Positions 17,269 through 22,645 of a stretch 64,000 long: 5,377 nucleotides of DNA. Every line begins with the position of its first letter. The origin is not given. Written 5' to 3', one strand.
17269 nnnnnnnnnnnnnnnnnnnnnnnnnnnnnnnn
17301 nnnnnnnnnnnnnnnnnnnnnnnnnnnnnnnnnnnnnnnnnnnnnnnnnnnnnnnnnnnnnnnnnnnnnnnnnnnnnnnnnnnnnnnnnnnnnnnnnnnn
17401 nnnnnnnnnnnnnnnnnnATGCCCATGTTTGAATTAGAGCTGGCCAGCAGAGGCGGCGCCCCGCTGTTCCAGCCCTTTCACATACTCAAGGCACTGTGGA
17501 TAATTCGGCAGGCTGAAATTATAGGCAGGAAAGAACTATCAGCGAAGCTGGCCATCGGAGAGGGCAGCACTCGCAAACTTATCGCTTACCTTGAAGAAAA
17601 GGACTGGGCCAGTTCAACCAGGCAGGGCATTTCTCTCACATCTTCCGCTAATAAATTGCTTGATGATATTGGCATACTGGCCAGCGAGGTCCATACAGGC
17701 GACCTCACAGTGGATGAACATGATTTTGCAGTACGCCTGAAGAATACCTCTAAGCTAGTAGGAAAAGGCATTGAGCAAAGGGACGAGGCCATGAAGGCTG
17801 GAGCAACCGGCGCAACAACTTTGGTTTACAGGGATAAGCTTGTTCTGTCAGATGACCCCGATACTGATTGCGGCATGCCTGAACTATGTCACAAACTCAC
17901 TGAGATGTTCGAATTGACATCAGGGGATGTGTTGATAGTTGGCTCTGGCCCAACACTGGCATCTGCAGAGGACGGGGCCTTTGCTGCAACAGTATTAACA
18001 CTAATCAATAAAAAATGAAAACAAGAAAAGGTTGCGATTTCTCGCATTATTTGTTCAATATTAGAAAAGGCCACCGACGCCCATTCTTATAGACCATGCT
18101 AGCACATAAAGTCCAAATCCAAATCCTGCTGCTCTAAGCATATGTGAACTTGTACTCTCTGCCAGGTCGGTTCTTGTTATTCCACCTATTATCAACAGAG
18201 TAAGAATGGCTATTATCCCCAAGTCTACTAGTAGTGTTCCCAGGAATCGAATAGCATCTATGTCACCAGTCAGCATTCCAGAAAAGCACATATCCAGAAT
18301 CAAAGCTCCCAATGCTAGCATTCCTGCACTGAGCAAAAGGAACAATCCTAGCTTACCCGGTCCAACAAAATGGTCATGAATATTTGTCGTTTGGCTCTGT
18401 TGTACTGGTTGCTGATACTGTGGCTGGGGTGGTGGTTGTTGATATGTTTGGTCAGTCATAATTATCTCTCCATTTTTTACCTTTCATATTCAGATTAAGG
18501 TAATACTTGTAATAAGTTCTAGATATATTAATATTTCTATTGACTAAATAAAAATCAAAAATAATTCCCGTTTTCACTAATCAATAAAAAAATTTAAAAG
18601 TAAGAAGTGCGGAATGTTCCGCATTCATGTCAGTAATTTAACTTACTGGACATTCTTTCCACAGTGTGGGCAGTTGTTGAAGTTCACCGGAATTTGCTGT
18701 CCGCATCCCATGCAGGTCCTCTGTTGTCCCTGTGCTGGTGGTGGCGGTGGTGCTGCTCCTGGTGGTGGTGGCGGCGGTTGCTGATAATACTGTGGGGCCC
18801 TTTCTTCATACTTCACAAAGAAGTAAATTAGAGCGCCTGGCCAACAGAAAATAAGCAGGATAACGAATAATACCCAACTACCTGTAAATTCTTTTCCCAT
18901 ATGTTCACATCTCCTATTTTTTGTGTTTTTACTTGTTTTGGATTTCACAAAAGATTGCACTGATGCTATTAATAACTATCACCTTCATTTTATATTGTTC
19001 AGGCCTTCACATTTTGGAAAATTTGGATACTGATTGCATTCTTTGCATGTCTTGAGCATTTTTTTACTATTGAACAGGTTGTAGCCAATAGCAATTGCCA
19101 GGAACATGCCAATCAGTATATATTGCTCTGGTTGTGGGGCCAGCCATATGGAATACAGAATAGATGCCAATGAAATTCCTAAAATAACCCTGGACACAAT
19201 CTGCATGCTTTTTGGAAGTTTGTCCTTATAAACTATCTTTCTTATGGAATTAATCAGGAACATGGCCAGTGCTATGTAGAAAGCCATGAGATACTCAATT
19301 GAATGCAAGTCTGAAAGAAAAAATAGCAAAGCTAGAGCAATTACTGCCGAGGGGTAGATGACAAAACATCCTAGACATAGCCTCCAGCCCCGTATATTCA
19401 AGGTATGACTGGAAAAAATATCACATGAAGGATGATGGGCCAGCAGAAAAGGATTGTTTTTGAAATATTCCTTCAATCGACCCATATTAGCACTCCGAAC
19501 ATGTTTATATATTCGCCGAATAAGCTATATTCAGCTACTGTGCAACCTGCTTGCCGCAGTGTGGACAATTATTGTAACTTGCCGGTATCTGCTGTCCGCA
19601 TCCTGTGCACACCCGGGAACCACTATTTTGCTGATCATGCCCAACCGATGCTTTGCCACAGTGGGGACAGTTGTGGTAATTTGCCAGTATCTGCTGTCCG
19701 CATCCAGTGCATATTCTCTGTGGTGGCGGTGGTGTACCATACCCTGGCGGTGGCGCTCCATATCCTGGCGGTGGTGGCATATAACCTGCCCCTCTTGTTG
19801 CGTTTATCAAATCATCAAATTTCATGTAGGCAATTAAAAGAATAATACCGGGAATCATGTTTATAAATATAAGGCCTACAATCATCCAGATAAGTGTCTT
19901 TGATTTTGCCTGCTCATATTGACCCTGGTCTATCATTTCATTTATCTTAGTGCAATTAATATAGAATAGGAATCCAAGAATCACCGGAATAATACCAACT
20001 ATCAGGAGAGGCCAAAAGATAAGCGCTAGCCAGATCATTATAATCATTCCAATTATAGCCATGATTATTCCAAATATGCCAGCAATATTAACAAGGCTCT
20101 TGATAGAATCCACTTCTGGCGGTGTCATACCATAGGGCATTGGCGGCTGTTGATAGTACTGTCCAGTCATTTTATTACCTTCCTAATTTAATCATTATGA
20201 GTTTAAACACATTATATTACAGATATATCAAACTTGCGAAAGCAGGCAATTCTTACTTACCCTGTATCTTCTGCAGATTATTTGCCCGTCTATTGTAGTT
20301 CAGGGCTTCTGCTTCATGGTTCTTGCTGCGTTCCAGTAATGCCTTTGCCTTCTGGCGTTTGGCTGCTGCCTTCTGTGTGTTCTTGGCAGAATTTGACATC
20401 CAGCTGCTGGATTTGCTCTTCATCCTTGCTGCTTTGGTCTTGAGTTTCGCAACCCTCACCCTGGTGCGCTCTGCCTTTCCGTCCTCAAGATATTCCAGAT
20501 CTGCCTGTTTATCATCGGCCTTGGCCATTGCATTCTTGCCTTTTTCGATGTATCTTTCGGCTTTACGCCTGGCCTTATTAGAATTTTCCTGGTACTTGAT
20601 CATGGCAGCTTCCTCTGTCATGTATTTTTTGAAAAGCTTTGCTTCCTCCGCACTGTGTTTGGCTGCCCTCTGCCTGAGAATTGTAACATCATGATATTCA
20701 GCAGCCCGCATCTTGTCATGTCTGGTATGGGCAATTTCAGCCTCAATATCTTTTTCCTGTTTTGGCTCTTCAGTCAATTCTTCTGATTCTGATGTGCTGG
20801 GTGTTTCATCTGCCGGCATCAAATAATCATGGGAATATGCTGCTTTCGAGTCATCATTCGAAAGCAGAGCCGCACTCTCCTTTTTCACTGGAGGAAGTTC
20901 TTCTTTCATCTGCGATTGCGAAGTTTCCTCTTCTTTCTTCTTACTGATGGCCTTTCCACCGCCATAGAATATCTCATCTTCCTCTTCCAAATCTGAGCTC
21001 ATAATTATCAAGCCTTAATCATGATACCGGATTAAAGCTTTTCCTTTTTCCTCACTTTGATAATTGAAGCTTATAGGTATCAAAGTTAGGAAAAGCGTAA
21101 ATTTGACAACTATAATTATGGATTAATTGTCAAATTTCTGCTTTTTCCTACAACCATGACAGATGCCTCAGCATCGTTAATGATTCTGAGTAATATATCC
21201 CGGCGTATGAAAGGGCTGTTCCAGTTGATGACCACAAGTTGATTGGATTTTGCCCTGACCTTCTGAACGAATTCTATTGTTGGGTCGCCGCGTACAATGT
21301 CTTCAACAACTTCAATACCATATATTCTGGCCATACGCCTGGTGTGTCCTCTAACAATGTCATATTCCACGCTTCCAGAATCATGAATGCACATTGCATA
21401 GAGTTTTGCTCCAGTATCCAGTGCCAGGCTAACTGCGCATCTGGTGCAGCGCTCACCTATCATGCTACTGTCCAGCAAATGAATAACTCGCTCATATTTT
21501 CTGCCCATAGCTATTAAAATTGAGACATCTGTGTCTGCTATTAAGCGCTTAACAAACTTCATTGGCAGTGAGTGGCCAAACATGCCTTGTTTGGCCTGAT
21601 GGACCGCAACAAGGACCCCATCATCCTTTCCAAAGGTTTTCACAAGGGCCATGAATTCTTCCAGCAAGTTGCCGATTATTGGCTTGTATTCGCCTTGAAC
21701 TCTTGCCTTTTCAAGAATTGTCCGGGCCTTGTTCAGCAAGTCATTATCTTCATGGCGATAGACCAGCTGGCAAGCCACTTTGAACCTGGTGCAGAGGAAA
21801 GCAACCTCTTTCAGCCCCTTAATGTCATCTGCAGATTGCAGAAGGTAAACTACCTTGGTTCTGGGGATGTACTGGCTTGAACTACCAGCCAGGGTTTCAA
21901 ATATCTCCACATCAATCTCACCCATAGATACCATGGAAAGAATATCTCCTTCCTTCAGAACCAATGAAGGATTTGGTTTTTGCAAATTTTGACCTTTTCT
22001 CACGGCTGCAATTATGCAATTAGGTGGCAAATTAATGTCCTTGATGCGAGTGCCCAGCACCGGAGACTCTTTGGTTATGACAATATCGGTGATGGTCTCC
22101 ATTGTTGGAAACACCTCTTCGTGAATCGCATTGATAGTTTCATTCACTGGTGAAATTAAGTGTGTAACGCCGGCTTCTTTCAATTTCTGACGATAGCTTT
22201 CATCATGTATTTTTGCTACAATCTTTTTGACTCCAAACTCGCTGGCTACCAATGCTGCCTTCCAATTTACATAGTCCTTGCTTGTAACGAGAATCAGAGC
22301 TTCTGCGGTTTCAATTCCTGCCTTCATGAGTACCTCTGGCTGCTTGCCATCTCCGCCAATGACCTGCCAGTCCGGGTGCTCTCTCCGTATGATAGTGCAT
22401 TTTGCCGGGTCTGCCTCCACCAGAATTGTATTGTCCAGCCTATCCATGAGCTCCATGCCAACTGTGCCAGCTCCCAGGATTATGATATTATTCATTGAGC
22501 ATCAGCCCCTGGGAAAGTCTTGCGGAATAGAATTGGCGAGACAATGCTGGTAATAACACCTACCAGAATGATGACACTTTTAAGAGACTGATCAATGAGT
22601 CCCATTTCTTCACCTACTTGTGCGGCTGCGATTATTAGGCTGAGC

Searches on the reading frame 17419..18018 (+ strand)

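Call 82: search_protein_families(library=pfam, proteins=[window:17419-18018:+], max_evalue=0.0001)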
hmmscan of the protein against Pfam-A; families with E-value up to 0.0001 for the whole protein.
window:17419-18018:+ (199 aa): 3 families
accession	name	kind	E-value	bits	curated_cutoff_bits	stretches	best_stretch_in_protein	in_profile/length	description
PF14544.11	DUF4443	-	1.6e-23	83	27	1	99-194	2-99/100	Domain of unknown function (DUF4443)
PF22167.2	PH0730-like_N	-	1.9e-07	31.6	30.2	1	25-76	8-57/60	PH0730-like, N-terminal domain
PF21715.3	CggR_N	-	1.9e-07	31.1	30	1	26-84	9-67/71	CggR N-terminal DNA binding domain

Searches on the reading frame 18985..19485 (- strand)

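Call 82: search_protein_families(library=pfam, proteins=[window:18985-19485:-], max_evalue=0.0001)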
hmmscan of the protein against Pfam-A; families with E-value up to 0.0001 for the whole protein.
window:18985-19485:- (166 aa): 1 family
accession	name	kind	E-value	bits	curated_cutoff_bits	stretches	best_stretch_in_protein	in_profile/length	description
PF01027.25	Bax1-I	-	6.9e-05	23.2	34.1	1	36-153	71-183/207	Inhibitor of apoptosis-promoting Bax1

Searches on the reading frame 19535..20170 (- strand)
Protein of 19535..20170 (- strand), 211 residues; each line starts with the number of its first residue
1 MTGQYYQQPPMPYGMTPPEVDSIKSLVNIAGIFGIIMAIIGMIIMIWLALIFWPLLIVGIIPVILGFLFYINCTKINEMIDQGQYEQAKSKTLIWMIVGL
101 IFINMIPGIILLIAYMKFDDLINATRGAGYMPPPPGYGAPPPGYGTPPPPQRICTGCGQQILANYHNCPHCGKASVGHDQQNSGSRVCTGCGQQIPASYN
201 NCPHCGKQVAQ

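Call 82: search_protein_families(library=pfam, proteins=[window:19535-20170:-], max_evalue=0.0001)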
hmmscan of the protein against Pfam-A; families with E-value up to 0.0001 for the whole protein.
window:19535-20170:- (211 aa): 5 families
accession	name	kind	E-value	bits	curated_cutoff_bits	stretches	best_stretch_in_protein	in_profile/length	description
PF17032.10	Zn_ribbon_15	-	7.8e-08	33.5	28.9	0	141-172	51-73/73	zinc-ribbon family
PF10571.15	UPF0547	-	7.3e-07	29.6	29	0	186-206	1-21/26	Uncharacterised protein family UPF0547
PF12773.13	DZR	-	5.1e-06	27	27.3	1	154-206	1-45/45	Double zinc ribbon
PF13240.11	Zn_Ribbon_1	-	5.8e-06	26.4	25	0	188-208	2-22/23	zinc-ribbon domain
PF18912.6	DZR_2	-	3.2e-05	24.1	27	0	167-210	9-47/56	Double zinc ribbon domain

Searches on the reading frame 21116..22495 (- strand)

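Call 34: search_protein_families(library=pfam, proteins=[window:21116-22495:-], max_evalue=0.00001)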
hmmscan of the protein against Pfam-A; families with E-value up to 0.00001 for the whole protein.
window:21116-22495:- (459 aa): 2 families
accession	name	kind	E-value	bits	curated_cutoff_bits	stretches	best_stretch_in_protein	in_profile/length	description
PF02254.24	TrkA_N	-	2.6e-24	86.2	23.8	1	4-116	1-116/116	TrkA-N domain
PF02080.26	TrkA_C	-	9.7e-12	45.1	27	1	136-187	2-55/71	TrkA-C domain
